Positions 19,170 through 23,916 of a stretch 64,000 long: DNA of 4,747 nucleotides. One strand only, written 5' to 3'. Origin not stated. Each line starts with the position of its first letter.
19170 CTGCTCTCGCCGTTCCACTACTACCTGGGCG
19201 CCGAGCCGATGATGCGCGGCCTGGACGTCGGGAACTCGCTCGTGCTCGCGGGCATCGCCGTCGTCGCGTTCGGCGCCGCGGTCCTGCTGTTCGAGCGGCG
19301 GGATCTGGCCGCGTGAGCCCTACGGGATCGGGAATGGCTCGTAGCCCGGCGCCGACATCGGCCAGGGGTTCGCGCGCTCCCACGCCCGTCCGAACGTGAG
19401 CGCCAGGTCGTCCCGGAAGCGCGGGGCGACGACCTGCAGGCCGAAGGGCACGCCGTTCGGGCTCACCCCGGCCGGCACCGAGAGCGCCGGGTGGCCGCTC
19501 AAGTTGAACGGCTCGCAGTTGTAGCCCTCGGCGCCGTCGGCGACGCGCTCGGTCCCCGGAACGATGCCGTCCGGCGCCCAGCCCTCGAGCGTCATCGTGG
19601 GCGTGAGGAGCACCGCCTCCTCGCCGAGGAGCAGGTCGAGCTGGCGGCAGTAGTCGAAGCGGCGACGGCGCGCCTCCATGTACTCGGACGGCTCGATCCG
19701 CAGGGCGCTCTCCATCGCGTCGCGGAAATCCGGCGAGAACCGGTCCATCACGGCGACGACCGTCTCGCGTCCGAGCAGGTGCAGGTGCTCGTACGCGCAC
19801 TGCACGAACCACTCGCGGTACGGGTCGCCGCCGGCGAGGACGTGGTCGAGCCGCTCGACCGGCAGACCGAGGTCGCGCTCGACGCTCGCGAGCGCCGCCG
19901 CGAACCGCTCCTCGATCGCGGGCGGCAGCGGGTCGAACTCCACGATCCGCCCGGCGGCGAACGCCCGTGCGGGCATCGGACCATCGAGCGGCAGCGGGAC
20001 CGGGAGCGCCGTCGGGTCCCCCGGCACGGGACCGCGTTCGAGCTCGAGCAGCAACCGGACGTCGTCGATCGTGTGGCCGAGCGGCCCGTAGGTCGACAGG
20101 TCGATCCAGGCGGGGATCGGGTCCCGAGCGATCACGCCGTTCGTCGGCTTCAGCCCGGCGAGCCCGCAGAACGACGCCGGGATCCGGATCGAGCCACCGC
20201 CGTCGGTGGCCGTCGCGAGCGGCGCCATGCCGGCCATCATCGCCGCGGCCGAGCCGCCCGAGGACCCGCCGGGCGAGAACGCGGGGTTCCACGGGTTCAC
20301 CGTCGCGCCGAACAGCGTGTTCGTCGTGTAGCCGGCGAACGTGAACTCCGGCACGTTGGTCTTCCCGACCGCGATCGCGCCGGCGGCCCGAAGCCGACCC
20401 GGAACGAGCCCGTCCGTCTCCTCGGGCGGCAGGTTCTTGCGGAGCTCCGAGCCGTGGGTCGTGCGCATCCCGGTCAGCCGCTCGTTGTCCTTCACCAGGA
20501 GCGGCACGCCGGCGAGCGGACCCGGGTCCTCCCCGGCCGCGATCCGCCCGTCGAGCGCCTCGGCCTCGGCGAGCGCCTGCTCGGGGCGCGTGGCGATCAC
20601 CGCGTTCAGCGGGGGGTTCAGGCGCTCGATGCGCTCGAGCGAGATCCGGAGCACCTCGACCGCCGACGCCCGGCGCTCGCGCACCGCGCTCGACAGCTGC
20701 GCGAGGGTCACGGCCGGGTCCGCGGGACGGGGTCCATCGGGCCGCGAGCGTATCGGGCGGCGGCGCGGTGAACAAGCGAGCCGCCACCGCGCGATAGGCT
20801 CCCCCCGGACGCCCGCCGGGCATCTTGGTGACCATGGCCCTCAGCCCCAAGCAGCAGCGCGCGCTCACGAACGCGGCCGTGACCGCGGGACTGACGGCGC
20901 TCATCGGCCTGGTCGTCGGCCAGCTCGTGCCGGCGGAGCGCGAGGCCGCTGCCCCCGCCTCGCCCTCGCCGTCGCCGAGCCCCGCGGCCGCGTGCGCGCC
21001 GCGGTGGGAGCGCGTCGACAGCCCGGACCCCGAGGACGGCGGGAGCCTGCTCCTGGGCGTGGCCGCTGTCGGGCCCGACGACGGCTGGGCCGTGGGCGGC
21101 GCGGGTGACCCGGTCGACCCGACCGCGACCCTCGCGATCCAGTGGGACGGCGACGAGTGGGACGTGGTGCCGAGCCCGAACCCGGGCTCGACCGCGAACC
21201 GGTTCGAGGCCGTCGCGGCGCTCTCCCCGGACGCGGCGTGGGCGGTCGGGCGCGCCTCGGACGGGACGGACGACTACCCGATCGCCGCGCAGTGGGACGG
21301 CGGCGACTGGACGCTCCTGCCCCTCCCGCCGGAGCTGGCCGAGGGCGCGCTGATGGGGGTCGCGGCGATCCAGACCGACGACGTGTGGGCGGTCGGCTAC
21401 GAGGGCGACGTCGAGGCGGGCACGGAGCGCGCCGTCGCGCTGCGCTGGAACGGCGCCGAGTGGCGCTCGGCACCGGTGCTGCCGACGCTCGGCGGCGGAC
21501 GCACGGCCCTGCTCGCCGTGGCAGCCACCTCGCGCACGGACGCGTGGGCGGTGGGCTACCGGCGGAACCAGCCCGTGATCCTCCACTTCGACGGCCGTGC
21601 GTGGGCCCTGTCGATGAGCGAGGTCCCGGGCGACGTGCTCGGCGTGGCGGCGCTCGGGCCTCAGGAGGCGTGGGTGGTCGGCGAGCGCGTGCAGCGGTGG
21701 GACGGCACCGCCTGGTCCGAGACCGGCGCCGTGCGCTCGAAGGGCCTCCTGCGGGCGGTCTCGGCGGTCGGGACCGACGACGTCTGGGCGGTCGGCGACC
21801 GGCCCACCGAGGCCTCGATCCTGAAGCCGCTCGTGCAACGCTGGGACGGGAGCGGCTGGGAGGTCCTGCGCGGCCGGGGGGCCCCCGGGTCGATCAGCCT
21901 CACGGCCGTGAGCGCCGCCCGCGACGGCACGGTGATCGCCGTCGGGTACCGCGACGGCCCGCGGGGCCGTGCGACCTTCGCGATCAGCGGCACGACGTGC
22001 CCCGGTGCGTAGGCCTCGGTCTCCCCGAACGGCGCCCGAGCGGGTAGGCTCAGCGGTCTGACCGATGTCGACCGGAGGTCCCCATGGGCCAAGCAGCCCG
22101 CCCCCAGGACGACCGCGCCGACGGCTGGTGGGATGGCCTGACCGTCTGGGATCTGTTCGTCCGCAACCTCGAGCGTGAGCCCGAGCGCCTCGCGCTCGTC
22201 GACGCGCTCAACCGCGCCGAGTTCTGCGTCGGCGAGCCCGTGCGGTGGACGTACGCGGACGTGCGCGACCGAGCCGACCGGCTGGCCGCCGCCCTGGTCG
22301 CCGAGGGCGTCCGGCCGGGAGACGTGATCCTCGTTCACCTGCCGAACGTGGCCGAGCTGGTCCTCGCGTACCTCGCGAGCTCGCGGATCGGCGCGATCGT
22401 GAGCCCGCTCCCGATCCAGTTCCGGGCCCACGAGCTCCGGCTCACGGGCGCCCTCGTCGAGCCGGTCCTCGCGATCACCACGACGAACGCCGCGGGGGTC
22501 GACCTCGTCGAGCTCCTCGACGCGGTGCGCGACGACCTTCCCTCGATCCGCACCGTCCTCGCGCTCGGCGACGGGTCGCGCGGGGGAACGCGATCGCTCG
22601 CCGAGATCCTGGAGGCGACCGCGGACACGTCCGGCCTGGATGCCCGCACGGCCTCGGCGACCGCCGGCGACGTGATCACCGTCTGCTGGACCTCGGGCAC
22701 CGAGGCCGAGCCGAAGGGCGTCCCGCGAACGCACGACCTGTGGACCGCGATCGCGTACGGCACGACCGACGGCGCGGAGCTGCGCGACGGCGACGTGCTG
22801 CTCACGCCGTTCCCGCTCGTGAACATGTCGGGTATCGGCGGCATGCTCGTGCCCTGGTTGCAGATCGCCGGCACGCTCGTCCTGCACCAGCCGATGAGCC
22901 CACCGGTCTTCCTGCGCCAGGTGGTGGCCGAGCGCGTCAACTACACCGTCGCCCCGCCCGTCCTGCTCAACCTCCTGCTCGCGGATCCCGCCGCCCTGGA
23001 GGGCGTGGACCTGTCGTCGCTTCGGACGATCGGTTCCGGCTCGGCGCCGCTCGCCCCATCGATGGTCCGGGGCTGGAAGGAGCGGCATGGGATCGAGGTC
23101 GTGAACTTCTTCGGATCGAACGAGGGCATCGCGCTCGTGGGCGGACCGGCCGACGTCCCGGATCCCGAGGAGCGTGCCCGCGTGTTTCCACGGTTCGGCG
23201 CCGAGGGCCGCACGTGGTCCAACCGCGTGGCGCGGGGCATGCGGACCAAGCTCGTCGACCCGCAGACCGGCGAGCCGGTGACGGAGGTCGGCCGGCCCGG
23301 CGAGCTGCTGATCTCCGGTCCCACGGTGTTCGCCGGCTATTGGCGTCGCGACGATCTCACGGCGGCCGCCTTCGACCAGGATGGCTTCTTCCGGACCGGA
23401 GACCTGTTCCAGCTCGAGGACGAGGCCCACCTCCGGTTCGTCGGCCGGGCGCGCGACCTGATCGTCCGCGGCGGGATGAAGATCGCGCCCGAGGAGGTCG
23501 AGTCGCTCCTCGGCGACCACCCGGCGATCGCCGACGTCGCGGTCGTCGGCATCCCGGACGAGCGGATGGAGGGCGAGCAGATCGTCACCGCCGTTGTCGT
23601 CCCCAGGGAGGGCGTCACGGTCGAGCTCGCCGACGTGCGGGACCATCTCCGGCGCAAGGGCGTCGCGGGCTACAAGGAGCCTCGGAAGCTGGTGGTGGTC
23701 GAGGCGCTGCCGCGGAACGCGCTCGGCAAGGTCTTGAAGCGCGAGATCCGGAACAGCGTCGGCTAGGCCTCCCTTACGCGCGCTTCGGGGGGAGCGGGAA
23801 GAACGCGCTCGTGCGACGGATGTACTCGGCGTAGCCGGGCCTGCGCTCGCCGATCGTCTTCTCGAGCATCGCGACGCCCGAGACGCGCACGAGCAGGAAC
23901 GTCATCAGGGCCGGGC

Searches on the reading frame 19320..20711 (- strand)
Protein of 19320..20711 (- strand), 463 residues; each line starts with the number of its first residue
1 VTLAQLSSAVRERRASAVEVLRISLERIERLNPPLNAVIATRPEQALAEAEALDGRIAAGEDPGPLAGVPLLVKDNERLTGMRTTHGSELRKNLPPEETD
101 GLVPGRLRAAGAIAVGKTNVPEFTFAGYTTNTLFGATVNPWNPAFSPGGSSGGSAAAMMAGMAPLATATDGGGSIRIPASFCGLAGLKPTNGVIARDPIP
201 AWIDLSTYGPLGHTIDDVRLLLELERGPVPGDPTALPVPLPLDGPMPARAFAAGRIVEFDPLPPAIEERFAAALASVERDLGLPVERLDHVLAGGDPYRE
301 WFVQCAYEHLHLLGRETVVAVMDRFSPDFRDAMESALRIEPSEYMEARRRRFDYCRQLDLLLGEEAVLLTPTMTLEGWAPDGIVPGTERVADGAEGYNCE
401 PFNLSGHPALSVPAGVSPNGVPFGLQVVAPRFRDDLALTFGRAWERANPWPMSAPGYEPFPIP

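Call 59: search_protein_families(library=pfam, proteins=[window:19320-20711:-], max_evalue=0.00001)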
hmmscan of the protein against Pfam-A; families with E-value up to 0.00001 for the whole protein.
window:19320-20711:- (463 aa): 1 family
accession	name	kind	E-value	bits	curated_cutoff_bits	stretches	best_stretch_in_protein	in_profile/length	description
PF01425.27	Amidase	-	1.5e-85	288.3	27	1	19-436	1-443/445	Amidase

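Call 75: search_protein_families(library=ncbifam, proteins=[window:19320-20711:-], max_evalue=1e-15)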
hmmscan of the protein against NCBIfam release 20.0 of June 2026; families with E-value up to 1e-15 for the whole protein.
window:19320-20711:- (463 aa): 26 families (the best 25 are shown)
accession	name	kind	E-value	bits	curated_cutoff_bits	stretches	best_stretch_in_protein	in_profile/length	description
NF004815.0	PRK06169.1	equivalog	7.3e-89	298.5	506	1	2-455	11-466/471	amidase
NF005687.0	PRK07487.1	subfamily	3.6e-86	289.8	428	1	4-448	11-456/468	amidase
NF005686.0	PRK07486.1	subfamily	3.7e-71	240.3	465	1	4-454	17-479/486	amidase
NF009119.0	PRK12470.1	equivalog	6.5e-68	229.8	498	1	8-225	16-231/462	amidase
NF004717.0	PRK06061.1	equivalog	1e-67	228.9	498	1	2-455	18-474/483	amidase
NF005450.0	PRK07042.1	equivalog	4.2e-67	226.6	458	1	3-449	9-453/464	amidase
TIGR02715.1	amido_AtzE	subfamily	1.4e-64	218.7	425.75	1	4-446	3-446/452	AtzE family amidohydrolase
NF006631.0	PRK09201.1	equivalog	1.4e-63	215.3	461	1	2-446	8-453/466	AtzE family amidohydrolase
NF004816.0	PRK06170.1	equivalog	9.7e-63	212.5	503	1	2-233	13-250/493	amidase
TIGR00132.1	gatA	equivalog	3.2e-60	204.2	481.1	1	9-240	4-232/466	Asp-tRNA(Asn)/Glu-tRNA(Gln) amidotransferase subunit GatA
NF005688.0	PRK07488.1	equivalog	4.2e-60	204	532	1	1-221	11-230/474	indoleacetamide hydrolase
NF005899.0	PRK07869.1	equivalog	4.7e-53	180.6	418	1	6-197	20-204/471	amidase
NF005099.0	PRK06529.1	equivalog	5.9e-52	177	505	1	5-222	8-221/484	amidase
NF006043.0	PRK08186.1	subfamily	1.7e-50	172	487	1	2-452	8-452/600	allophanate hydrolase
NF005460.0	PRK07056.1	subfamily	2.6e-48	165.1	447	1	2-446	9-451/457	amidase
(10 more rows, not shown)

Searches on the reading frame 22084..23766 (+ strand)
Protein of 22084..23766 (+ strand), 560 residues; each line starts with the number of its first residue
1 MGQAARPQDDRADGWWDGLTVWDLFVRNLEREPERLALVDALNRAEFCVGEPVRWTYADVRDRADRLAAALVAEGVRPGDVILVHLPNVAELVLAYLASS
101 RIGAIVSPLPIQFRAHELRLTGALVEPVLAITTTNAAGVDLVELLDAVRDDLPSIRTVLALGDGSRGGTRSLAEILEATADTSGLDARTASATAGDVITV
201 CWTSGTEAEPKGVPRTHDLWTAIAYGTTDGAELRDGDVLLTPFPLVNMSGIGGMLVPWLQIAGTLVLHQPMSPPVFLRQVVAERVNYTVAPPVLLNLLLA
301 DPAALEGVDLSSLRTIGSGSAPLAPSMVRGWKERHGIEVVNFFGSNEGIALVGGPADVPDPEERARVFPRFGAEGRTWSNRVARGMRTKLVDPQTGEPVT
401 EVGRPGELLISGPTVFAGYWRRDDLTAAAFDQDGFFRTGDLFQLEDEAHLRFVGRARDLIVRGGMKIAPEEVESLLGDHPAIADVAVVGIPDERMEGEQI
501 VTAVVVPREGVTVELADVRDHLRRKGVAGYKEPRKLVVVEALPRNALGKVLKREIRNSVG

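Call 59: search_protein_families(library=pfam, proteins=[window:22084-23766:+], max_evalue=0.00001)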
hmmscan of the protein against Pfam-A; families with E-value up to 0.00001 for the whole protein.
window:22084-23766:+ (560 aa): 2 families
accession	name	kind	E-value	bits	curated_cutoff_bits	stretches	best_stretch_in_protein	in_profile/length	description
PF00501.34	AMP-binding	-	8.2e-67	226.1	29.9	1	27-420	3-384/384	AMP-binding enzyme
PF13193.12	AMP-binding_C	-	5e-16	59.8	24.5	1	471-549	1-76/76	AMP-binding enzyme C-terminal domain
